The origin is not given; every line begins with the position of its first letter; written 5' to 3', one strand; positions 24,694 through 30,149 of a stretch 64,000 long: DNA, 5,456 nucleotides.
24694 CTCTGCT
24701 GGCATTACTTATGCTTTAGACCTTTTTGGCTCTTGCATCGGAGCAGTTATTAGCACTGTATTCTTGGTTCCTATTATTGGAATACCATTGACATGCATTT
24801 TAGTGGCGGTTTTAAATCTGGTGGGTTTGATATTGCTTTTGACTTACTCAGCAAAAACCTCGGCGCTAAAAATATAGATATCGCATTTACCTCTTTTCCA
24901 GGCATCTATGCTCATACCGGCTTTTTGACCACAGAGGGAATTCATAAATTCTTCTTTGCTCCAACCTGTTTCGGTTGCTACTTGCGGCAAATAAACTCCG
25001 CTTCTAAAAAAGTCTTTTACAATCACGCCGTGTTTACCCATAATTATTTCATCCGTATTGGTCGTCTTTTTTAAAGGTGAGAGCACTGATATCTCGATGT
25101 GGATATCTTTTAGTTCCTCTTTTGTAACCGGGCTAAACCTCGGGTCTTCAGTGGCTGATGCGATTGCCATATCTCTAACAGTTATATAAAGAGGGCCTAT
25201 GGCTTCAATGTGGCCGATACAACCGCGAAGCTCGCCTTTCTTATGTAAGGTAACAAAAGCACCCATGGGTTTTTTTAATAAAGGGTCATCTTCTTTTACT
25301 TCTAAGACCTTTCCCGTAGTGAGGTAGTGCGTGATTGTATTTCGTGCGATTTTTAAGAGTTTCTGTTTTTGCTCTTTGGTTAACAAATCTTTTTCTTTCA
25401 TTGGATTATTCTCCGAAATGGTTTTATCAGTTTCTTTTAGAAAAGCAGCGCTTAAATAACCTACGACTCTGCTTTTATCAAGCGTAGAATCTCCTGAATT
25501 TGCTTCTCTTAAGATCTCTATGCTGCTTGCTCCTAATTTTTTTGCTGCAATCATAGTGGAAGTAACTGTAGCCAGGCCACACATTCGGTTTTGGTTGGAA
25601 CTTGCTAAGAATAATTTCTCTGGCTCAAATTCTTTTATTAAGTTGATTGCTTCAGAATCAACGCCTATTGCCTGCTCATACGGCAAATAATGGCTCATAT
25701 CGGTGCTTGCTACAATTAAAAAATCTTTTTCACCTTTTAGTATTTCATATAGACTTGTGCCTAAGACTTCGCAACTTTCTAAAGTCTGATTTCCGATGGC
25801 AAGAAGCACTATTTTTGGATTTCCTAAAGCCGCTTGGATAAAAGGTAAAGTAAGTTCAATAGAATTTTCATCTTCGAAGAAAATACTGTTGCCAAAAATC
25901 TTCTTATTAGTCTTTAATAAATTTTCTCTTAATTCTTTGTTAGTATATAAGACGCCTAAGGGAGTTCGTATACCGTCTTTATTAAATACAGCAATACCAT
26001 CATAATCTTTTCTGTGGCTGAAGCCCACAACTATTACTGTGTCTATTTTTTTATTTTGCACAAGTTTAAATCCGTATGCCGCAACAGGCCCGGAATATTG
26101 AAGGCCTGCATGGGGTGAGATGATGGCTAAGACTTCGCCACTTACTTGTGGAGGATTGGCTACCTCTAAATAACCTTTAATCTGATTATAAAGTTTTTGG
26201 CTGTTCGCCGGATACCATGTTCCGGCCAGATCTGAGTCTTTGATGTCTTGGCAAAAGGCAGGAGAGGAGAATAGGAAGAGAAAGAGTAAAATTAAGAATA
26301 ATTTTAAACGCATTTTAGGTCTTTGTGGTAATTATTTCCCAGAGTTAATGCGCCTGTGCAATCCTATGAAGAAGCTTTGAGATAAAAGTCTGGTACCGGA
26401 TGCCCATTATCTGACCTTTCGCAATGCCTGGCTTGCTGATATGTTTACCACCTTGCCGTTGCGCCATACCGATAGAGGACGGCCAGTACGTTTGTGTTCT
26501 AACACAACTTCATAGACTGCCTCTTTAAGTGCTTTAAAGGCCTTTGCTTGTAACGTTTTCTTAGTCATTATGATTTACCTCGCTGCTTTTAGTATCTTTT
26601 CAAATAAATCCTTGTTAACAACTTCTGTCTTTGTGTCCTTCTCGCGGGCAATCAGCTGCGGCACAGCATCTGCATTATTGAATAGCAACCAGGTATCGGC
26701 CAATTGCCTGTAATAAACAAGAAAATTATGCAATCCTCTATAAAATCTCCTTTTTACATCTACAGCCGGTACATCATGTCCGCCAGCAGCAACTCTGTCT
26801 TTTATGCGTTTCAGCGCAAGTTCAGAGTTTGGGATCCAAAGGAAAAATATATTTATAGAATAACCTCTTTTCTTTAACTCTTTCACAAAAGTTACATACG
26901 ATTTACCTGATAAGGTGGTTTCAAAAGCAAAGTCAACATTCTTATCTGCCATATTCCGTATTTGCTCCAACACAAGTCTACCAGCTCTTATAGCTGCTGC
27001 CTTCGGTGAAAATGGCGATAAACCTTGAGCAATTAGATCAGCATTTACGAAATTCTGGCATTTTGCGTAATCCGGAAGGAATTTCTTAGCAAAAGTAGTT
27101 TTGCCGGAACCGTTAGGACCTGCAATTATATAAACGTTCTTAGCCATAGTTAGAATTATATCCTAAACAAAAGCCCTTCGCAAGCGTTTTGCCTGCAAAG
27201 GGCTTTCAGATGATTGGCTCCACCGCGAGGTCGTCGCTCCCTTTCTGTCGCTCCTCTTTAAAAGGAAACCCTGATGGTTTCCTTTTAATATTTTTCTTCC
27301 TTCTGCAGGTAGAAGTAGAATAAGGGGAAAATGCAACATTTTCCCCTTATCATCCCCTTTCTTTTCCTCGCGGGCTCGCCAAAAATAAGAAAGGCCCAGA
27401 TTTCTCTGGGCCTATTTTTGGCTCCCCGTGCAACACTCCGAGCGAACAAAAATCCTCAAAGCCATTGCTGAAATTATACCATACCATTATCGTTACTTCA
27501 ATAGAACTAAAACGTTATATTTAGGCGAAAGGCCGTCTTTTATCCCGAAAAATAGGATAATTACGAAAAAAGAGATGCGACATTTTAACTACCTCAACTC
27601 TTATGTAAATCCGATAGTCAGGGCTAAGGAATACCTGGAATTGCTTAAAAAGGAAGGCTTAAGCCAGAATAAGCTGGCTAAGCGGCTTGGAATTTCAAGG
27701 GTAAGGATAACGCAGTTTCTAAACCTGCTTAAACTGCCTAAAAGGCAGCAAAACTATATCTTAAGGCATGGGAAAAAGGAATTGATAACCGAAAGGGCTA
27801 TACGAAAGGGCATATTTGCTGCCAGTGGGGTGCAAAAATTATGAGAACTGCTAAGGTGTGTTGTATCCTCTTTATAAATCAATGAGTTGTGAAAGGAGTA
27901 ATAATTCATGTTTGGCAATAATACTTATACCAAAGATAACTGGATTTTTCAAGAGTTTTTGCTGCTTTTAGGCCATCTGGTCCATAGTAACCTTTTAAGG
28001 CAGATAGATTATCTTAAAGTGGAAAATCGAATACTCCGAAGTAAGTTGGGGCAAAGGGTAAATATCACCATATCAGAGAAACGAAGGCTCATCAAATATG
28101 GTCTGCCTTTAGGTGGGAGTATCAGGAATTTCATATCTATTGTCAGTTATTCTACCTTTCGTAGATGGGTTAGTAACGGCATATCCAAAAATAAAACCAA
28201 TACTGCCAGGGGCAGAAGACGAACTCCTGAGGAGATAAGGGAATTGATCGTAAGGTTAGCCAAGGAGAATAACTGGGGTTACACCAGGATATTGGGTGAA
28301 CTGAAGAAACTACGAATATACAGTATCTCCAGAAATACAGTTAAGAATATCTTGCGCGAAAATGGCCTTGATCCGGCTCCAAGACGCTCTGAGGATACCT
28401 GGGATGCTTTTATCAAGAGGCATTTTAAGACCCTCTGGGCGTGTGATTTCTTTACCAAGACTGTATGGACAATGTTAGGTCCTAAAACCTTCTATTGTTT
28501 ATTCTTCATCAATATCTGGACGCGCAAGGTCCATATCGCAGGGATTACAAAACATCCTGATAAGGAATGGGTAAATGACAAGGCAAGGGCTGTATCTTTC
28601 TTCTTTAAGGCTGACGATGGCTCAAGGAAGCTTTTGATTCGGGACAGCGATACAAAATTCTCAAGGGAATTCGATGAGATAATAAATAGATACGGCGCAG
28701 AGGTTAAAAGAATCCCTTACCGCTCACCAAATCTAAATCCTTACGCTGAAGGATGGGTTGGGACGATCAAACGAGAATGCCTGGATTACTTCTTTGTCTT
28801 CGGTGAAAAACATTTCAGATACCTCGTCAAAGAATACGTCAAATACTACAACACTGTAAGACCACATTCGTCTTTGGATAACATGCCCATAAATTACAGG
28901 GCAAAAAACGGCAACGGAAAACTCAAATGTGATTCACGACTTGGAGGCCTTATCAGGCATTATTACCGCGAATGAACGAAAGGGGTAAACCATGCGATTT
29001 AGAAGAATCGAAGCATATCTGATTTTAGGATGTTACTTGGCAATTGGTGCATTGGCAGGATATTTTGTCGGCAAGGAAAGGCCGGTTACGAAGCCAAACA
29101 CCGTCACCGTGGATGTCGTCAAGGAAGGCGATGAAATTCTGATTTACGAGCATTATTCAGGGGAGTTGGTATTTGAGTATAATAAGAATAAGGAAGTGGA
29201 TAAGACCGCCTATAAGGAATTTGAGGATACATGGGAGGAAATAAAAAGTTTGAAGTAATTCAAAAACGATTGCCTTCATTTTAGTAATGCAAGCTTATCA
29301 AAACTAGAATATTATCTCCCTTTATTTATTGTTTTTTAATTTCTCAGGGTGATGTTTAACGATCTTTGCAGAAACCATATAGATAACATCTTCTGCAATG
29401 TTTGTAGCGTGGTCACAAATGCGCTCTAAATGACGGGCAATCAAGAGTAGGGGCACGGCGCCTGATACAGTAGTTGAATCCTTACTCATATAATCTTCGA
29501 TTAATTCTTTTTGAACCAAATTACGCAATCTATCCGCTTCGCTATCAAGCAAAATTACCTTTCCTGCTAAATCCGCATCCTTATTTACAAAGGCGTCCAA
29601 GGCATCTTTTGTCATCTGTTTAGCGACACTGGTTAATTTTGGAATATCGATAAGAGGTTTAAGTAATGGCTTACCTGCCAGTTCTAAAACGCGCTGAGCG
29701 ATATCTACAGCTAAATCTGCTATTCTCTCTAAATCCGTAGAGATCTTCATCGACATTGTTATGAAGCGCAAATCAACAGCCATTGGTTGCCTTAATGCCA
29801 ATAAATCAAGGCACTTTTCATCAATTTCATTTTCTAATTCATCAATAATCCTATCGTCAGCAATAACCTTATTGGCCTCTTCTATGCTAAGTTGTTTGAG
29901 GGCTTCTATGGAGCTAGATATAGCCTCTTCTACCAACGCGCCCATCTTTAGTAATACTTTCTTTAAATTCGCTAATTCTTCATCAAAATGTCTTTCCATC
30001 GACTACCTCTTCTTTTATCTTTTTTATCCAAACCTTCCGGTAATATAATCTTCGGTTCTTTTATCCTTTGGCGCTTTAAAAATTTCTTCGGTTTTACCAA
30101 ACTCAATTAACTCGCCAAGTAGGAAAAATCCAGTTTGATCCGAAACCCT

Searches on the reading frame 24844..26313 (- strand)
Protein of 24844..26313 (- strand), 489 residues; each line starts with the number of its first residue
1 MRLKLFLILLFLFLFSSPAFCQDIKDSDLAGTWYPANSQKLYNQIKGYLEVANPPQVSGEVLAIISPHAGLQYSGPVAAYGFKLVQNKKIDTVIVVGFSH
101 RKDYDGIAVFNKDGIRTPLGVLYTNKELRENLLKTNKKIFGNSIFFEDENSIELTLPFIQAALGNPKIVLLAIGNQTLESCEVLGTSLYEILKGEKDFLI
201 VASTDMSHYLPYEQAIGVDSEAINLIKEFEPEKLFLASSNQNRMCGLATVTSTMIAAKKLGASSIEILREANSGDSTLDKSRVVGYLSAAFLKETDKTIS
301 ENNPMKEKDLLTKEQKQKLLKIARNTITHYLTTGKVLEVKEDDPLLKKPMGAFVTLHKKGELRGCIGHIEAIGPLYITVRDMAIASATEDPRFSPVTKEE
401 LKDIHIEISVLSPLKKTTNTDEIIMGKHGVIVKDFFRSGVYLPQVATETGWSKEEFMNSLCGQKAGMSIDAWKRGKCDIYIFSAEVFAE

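Call 24: search_protein_families(library=pfam, max_evalue=0.00001, proteins=[window:24844-26313:-])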
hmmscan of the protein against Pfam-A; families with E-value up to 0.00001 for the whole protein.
window:24844-26313:- (489 aa): 2 families
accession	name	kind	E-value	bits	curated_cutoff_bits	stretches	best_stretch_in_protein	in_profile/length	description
PF01871.22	AMMECR1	-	4.4e-57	192.7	25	1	320-487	1-168/168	AMMECR1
PF01875.22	Memo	-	6.5e-54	183.4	27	1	29-289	4-268/269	Memo-like protein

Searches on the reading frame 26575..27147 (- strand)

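Call 23: search_protein_families(library=pfam, max_evalue=0.001, proteins=[window:26575-27147:-])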
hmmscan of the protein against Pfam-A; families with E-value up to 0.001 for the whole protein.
window:26575-27147:- (190 aa): 4 families
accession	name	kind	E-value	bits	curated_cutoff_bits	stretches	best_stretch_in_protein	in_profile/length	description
PF06414.18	Zeta_toxin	-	5.6e-11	42.7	22.3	1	3-134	16-162/199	Zeta toxin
PF13671.12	AAA_33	-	2e-05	25.4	27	1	6-128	2-130/143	AAA domain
PF13476.12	AAA_23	-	0.00071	20.7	27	0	3-19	19-35/201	AAA domain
PF20720.3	nSTAND3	-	0.00095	19.3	27.2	0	3-46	17-61/155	Novel STAND NTPase 3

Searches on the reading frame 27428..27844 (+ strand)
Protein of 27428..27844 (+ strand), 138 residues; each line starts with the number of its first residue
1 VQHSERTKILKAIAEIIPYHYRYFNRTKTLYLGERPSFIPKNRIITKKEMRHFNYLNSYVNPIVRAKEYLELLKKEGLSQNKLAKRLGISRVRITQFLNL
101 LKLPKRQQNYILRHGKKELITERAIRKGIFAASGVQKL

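Call 23: search_protein_families(library=pfam, max_evalue=0.001, proteins=[window:27428-27844:+])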
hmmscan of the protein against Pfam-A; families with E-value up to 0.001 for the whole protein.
window:27428-27844:+ (138 aa): 2 families
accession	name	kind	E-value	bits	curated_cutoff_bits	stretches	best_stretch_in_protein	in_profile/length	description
PF17762.8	HTH_ParB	-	2e-10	41.2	22.6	1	60-113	3-56/102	ParB HTH domain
PF01381.28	HTH_3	-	6.3e-06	26.6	23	1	71-99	3-31/55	Helix-turn-helix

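Call 105: search_protein_families(library=ncbifam, max_evalue=0.001, proteins=[window:27428-27844:+])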
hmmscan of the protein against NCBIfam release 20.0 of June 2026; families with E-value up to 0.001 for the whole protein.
window:27428-27844:+ (138 aa): 2 families
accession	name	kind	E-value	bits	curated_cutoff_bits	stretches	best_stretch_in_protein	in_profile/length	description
TIGR00180.1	parB_part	domain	6.3e-10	39.1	58.45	1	59-124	102-168/186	ParB/RepB/Spo0J family partition protein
TIGR04285.1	nucleoid_noc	exception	1.7e-07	30.9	315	1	61-126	98-159/255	nucleoid occlusion protein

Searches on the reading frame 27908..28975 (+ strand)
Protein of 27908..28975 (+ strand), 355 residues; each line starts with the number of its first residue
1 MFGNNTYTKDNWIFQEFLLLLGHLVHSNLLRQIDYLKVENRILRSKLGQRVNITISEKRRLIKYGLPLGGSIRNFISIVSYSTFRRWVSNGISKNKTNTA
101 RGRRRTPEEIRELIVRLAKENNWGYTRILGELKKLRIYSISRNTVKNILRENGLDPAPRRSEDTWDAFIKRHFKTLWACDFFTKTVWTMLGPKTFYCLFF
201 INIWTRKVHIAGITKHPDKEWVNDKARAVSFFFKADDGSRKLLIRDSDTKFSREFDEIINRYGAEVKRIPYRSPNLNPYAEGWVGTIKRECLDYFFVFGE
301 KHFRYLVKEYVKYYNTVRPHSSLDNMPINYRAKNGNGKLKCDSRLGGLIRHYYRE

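Call 23: search_protein_families(library=pfam, max_evalue=0.001, proteins=[window:27908-28975:+])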
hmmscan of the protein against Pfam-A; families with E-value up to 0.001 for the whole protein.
window:27908-28975:+ (355 aa): 4 families
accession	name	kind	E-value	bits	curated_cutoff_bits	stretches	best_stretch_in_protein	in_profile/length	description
PF13683.12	rve_3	-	4.2e-12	46.1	26.5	1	263-327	2-66/67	Integrase core domain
PF13565.12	HTH_32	-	4.3e-08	34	33.7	1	82-149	4-73/73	Homeodomain-like domain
PF13276.12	HTH_21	-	0.00021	21.9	28.1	1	108-160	4-58/60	HTH-like domain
PF13333.12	rve_2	-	0.0005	20.6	22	0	285-333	5-54/56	Integrase core domain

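Call 105: search_protein_families(library=ncbifam, max_evalue=0.001, proteins=[window:27908-28975:+])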
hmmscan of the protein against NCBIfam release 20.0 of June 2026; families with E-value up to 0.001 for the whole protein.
window:27908-28975:+ (355 aa): 3 families
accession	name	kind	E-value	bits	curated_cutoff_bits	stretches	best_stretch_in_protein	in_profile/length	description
NF033516.0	transpos_IS3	equivalog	4.4e-27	95.3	160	1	28-327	63-364/369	IS3 family transposase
NF033577.2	transpos_IS481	equivalog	4.6e-26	92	224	1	79-326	25-278/284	IS481 family transposase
NF033545.0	transpos_IS630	equivalog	1.7e-08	34.2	100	1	83-161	32-117/299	IS630 family transposase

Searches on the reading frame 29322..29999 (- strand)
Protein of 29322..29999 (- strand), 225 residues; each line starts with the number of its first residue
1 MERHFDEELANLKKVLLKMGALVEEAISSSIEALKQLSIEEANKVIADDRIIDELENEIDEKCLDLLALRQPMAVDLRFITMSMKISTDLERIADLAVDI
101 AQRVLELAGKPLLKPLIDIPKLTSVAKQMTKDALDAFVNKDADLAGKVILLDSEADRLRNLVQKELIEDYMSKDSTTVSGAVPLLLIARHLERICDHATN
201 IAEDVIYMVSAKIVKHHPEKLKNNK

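Call 24: search_protein_families(library=pfam, max_evalue=0.00001, proteins=[window:29322-29999:-])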
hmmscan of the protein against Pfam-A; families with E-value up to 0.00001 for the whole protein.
window:29322-29999:- (225 aa): 1 family
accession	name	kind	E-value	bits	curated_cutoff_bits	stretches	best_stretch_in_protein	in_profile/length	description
PF01895.24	PhoU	-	2.9e-47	159.4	23.5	2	16-104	1-89/89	PhoU domain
